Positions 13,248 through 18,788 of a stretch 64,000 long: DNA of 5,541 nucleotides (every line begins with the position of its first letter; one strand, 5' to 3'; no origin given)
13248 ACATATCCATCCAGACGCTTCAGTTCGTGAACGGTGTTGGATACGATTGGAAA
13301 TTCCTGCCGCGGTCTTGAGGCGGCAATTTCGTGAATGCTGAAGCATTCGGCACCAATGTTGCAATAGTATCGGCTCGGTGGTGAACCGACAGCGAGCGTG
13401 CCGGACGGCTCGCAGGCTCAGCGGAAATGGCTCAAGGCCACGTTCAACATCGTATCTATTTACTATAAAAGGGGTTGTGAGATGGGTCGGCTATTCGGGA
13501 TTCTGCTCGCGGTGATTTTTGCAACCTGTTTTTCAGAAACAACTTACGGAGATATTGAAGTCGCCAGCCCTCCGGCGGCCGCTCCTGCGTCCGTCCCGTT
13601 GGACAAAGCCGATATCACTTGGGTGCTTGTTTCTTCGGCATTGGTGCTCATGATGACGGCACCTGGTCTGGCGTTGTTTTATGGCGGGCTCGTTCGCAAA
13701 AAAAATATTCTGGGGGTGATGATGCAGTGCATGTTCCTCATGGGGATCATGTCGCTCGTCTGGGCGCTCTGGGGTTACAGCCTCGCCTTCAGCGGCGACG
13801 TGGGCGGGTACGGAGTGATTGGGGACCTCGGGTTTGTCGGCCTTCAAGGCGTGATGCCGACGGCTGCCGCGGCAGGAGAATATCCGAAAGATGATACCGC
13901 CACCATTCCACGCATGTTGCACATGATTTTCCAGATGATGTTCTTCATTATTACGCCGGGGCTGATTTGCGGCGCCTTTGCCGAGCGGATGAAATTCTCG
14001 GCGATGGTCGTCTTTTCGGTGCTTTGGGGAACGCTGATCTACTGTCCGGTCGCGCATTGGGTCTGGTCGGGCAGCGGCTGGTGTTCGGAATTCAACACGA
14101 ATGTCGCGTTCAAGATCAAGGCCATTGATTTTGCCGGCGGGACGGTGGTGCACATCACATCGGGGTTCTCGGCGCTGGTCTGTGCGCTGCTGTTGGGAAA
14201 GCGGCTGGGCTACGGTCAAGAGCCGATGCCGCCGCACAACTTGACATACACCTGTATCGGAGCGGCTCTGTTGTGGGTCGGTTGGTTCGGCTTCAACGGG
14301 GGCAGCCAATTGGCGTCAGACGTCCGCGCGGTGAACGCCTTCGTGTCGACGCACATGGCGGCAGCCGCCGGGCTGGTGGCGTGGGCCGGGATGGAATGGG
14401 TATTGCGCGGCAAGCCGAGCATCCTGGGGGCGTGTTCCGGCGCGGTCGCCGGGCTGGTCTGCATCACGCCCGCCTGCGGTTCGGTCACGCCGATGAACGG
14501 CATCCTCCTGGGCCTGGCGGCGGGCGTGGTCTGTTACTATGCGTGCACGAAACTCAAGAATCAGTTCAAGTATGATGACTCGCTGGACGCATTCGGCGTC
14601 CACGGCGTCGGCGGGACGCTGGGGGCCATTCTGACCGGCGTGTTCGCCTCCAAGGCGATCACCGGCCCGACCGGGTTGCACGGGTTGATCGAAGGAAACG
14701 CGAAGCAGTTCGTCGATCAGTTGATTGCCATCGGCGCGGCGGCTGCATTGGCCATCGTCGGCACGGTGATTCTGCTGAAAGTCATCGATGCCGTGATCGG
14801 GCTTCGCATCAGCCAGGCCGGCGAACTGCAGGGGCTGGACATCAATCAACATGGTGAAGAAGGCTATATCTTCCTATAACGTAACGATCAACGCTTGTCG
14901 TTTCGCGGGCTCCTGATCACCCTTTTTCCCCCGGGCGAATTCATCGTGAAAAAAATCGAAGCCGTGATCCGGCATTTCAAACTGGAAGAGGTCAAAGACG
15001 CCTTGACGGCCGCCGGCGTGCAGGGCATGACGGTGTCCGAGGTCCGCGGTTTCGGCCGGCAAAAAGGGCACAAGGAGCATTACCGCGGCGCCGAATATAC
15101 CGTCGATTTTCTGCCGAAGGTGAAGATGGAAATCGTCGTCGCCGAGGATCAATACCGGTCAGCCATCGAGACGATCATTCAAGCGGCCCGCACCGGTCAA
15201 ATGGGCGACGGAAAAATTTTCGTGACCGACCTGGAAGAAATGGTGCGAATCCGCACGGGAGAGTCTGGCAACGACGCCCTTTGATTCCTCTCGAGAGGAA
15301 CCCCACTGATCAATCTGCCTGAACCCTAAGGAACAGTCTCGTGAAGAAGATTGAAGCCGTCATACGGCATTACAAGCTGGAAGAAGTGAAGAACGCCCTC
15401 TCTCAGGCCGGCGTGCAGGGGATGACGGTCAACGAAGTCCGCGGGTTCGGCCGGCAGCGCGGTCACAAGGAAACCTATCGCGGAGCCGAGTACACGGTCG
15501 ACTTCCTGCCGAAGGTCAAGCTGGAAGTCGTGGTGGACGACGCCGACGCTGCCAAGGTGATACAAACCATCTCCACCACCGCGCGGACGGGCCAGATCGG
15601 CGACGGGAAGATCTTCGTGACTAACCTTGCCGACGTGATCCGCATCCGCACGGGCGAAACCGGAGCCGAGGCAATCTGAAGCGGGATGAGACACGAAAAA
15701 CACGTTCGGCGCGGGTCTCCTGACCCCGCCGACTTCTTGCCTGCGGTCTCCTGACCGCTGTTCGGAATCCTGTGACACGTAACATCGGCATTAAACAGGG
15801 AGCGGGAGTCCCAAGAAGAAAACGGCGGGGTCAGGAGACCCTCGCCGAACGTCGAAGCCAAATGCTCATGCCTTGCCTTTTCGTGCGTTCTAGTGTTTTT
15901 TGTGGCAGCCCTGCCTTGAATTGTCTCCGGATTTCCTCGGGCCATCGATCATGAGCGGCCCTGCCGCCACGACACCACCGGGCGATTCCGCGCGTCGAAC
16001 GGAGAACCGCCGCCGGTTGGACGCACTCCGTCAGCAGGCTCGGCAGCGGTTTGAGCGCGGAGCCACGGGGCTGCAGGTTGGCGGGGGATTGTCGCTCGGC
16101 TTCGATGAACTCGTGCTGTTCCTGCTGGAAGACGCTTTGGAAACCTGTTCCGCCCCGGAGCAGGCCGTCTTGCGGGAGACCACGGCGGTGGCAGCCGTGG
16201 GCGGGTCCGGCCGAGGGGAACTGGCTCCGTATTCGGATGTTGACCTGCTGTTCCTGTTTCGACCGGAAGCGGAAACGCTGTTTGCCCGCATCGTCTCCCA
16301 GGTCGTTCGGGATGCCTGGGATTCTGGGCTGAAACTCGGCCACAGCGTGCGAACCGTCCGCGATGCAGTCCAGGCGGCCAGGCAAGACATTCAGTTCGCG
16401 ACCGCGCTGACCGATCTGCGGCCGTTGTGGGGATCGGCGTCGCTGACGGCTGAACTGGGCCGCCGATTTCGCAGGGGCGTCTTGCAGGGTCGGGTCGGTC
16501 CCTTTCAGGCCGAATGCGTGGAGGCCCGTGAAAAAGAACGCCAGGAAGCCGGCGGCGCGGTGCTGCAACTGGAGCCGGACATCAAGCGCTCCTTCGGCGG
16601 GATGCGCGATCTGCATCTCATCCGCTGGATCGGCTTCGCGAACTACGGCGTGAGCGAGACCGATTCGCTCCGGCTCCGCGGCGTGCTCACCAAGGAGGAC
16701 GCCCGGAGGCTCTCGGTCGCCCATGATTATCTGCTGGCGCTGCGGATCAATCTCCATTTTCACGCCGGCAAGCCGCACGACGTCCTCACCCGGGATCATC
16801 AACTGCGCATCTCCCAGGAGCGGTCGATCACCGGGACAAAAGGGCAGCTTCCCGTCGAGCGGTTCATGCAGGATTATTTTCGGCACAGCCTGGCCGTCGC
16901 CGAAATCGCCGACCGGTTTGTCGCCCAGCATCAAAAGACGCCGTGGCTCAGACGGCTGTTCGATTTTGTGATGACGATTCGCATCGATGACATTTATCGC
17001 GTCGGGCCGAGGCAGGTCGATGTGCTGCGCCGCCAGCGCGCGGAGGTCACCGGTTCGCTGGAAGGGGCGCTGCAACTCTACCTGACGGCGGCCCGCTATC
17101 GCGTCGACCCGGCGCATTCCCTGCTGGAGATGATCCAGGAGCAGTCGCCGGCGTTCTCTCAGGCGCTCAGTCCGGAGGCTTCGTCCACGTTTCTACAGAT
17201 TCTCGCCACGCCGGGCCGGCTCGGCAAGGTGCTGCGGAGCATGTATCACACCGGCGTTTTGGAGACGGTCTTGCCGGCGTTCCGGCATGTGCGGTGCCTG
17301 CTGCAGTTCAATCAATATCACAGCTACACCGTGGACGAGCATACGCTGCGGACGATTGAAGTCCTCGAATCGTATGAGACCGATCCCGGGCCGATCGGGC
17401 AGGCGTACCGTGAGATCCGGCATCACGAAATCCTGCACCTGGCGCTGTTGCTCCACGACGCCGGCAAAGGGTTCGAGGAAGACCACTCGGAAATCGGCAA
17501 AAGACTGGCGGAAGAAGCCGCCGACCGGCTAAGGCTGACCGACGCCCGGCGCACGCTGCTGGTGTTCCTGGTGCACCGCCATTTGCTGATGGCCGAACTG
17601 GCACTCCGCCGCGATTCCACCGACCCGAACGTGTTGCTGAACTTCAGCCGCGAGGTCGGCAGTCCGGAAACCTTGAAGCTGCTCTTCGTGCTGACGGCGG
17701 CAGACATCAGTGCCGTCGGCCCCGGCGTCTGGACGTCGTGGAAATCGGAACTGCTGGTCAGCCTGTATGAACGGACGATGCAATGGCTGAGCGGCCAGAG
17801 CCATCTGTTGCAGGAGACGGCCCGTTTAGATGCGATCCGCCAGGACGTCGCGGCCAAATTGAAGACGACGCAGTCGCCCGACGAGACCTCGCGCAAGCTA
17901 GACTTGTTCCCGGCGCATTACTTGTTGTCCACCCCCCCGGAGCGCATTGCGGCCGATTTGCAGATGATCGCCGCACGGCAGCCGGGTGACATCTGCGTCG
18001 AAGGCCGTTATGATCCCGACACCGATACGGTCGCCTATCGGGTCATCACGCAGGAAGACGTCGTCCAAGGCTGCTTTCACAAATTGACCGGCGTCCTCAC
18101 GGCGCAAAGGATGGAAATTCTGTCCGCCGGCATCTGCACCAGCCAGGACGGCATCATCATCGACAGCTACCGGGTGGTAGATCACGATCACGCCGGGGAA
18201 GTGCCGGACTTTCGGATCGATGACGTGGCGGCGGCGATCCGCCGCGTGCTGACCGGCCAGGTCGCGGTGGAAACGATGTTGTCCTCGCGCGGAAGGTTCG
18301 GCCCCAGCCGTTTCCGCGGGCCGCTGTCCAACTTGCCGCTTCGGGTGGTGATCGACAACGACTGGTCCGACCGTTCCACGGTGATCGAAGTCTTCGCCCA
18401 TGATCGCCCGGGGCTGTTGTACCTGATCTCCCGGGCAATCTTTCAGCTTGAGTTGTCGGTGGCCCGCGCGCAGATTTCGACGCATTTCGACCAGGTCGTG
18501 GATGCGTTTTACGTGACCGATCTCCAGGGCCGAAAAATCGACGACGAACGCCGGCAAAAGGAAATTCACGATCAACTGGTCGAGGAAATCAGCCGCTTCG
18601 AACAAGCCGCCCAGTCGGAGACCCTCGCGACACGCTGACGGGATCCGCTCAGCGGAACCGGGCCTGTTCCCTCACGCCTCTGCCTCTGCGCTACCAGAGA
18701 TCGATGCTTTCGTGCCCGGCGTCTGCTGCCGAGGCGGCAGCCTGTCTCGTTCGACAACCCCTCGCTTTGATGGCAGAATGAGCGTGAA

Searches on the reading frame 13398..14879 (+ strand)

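Call 82: search_protein_families(library=pfam, proteins=[window:13398-14879:+], max_evalue=0.00001)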
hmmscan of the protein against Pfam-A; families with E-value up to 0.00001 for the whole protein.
window:13398-14879:+ (493 aa): 1 family
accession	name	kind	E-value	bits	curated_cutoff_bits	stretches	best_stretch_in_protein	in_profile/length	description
PF00909.26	Ammonium_transp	-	1.1e-124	416.6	23.2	1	75-490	2-399/399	Ammonium Transporter Family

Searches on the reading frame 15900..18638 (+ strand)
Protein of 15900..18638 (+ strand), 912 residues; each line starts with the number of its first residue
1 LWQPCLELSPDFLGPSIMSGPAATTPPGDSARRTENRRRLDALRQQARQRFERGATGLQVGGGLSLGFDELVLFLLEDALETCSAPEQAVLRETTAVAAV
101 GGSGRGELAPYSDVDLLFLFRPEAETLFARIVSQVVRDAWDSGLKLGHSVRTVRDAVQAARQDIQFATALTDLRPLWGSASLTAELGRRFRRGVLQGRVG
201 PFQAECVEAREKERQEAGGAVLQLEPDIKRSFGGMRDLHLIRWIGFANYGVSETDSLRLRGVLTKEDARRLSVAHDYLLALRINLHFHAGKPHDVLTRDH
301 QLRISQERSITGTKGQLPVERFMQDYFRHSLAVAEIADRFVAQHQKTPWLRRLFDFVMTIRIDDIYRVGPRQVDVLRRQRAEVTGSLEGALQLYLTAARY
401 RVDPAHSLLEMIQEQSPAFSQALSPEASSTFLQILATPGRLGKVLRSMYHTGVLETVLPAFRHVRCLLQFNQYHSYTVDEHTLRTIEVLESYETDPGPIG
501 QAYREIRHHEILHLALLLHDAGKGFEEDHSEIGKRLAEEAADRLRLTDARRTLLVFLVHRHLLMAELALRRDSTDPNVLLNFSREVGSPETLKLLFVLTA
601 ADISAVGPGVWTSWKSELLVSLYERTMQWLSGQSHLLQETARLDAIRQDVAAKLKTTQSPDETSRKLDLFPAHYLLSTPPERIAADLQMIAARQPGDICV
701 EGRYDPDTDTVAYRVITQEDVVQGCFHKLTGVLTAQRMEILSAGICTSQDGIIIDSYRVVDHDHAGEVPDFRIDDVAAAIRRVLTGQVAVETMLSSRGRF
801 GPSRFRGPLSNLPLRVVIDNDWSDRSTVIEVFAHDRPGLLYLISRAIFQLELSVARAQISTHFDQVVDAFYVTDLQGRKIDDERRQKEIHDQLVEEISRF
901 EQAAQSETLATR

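Call 82: search_protein_families(library=pfam, proteins=[window:15900-18638:+], max_evalue=0.00001)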
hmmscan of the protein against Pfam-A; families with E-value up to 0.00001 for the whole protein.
window:15900-18638:+ (912 aa): 4 families
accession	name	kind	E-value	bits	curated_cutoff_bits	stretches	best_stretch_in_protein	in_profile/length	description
PF08335.16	GlnD_UR_UTase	-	2.4e-27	96.1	21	1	207-340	7-140/141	GlnD PII-uridylyltransferase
PF24931.1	ACT_ACR9_3rd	-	8.9e-10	38.9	27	1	816-898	2-85/98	ACR9-like, ACT-like domain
PF01842.31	ACT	-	2.6e-08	33.9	27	0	827-882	1-55/66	ACT domain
PF01966.28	HD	-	8.3e-07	29.7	22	0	478-568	1-92/116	HD domain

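Call 83: find_homologous_proteins(query=window:15900-18638:+, max_evalue=1e-80)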
Query window:15900-18638:+ (912 aa): 1539 proteins with E <= 1e-80 among 8000 candidates; the best 120 are listed.
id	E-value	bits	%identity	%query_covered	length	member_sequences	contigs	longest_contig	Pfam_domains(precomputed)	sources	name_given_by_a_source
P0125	0.0e+0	1992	100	98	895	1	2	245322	PF08335.17,PF01966.29,PF24931.2,PF26956.1,PF01842.32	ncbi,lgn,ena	-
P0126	0.0e+0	1562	78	98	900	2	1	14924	PF08335.17,PF01966.29,PF24931.2,PF26956.1,PF01842.32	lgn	-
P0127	0.0e+0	1497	77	95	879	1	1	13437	PF08335.17,PF01966.29,PF24931.2,PF01842.32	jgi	jgi:[protein-PII] uridylyltransferase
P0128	0.0e+0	1364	69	98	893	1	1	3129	PF08335.17,PF01966.29,PF24931.2,PF26956.1,PF01842.32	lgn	-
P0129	0.0e+0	1347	67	97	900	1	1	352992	PF08335.17,PF01966.29,PF24931.2,PF26956.1,PF01842.32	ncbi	-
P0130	0.0e+0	1264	65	96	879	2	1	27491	PF08335.17,PF01966.29,PF24931.2,PF26956.1,PF01842.32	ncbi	-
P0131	0.0e+0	1224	64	96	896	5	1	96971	PF08335.17,PF01966.29,PF24931.2,PF26956.1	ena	-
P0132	0.0e+0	1189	62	96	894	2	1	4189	PF08335.17,PF01966.29,PF24931.2,PF26956.1,PF01842.32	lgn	-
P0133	0.0e+0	1177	61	96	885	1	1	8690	PF08335.17,PF01966.29,PF24931.2,PF26956.1,PF01842.32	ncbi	-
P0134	0.0e+0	1137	60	95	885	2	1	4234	PF08335.17,PF01966.29,PF24931.2,PF26956.1,PF01842.32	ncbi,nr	ncbi:MAG TPA: [protein-PII] uridylyltransferase [Planctomycetaceae bacterium]|nr:[protein-PII] uridy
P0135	0.0e+0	1121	59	97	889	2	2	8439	PF08335.17,PF01966.29,PF24931.2,PF26956.1,PF01842.32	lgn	-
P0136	0.0e+0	1118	59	95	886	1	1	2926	PF08335.17,PF01966.29,PF24931.2,PF26956.1,PF01842.32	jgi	jgi:[protein-PII] uridylyltransferase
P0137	0.0e+0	1105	58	95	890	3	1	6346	PF08335.17,PF01966.29,PF24931.2,PF26956.1,PF01842.32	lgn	-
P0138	0.0e+0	1103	58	95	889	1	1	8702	PF08335.17,PF24931.2,PF26956.1,PF01842.32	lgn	-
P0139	0.0e+0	1102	59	96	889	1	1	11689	PF08335.17,PF24931.2,PF26956.1,PF01842.32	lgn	-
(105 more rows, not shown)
